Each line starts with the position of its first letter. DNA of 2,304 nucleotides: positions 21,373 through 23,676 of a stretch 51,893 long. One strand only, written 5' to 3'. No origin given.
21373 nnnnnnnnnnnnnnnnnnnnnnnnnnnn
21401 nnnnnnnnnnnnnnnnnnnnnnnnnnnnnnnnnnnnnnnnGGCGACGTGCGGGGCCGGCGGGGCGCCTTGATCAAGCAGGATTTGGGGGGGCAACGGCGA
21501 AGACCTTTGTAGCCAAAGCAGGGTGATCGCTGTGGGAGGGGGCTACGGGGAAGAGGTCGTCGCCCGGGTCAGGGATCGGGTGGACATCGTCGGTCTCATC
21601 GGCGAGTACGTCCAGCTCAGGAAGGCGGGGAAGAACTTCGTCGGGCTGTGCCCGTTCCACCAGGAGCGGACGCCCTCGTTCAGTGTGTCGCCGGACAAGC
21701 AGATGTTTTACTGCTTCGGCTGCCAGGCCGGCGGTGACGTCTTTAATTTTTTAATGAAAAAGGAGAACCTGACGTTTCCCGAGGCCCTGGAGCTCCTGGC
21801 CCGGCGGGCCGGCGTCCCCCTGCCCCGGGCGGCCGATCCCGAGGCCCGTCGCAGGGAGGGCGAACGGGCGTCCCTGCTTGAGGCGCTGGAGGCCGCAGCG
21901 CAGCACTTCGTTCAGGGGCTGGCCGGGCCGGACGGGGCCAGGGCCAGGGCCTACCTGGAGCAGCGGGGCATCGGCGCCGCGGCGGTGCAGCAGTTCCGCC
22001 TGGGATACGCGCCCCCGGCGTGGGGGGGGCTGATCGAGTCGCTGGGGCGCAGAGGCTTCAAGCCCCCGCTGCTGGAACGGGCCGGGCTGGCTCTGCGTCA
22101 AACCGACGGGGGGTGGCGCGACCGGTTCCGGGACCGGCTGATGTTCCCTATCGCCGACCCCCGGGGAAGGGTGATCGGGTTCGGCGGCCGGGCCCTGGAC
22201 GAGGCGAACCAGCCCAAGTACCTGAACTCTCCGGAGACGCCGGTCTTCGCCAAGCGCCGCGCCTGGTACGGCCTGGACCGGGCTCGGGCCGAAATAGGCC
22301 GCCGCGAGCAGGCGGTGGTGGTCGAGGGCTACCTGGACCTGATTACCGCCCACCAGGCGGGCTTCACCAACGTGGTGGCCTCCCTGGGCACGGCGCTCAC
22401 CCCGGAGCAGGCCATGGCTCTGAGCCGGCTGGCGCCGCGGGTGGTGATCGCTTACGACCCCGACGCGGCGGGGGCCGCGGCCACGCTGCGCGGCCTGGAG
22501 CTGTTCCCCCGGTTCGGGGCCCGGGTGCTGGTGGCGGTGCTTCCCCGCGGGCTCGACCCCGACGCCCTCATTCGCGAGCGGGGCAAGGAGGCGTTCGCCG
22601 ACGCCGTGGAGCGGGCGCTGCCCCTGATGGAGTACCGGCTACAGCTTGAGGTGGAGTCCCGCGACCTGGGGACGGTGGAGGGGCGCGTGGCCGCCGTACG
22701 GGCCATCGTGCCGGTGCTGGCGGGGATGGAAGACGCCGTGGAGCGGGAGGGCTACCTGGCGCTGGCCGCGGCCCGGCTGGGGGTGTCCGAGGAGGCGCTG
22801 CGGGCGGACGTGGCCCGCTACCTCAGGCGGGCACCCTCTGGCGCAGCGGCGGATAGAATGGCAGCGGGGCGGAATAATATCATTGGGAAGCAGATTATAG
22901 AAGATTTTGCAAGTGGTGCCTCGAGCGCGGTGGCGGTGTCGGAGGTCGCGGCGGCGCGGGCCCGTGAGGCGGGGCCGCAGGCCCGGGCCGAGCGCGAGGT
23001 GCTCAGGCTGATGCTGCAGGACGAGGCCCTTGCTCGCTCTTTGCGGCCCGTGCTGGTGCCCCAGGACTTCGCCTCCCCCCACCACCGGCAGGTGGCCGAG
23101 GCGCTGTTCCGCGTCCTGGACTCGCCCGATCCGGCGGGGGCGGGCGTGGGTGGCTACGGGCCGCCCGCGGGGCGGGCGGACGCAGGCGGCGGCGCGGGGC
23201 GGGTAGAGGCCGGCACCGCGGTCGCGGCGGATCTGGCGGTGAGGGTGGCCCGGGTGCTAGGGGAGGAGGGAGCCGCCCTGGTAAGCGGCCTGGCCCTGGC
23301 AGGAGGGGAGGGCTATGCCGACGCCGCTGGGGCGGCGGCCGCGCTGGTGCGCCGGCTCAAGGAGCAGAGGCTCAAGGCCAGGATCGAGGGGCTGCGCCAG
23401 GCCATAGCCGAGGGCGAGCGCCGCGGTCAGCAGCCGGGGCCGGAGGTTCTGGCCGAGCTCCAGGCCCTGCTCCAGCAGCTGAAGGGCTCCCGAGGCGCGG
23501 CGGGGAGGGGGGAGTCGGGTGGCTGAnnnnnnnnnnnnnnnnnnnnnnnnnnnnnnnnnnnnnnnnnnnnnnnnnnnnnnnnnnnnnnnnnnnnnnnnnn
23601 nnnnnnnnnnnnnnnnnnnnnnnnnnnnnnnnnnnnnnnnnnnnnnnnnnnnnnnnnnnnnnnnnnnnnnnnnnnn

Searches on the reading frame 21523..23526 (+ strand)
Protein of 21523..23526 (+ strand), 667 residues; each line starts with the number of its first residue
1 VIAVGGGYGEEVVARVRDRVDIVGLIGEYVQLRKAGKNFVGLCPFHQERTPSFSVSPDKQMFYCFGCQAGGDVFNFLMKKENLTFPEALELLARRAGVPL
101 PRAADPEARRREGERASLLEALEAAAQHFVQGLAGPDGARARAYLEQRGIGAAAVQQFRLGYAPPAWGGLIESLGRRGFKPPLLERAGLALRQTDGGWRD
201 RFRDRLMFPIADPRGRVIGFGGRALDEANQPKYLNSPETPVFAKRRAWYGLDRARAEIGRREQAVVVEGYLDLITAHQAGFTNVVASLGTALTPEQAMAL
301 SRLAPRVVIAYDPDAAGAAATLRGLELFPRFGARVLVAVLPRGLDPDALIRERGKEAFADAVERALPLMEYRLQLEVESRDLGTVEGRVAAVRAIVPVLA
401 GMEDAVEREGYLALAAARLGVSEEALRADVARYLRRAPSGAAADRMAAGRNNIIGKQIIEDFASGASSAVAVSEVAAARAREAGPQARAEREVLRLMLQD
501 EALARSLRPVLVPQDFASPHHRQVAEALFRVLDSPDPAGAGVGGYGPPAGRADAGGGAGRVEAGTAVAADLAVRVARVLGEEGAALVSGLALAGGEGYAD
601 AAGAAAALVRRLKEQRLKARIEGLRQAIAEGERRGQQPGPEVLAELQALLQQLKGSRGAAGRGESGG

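Call 90: search_protein_families(library=pfam, proteins=[window:21523-23526:+], max_evalue=0.00001)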
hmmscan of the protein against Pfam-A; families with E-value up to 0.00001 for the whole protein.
window:21523-23526:+ (667 aa): 7 families
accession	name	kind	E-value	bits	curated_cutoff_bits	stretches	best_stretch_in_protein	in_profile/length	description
PF08275.17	DNAG_N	-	2.3e-38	131.6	26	1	130-254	3-127/128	DNA primase catalytic core, N-terminal domain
PF01807.25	Zn_ribbon_DnaG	-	1.9e-37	127.4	24.9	1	10-102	3-95/98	CHC2 zinc finger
PF13155.12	Toprim_2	-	5.2e-18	65.7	22.1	1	265-349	1-87/88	Toprim-like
PF13662.12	Toprim_4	-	1.7e-16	60.6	25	1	263-328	2-75/85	Toprim domain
PF10410.14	DnaB_bind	-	2.8e-14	53.5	20.6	1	369-424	1-56/56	DnaB-helicase binding domain of primase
PF01751.28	Toprim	-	1.6e-11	44.6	23.1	1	264-334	2-90/96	Toprim domain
PF13362.12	Toprim_3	-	2.8e-06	28.1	27.2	1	264-356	2-95/95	Toprim domain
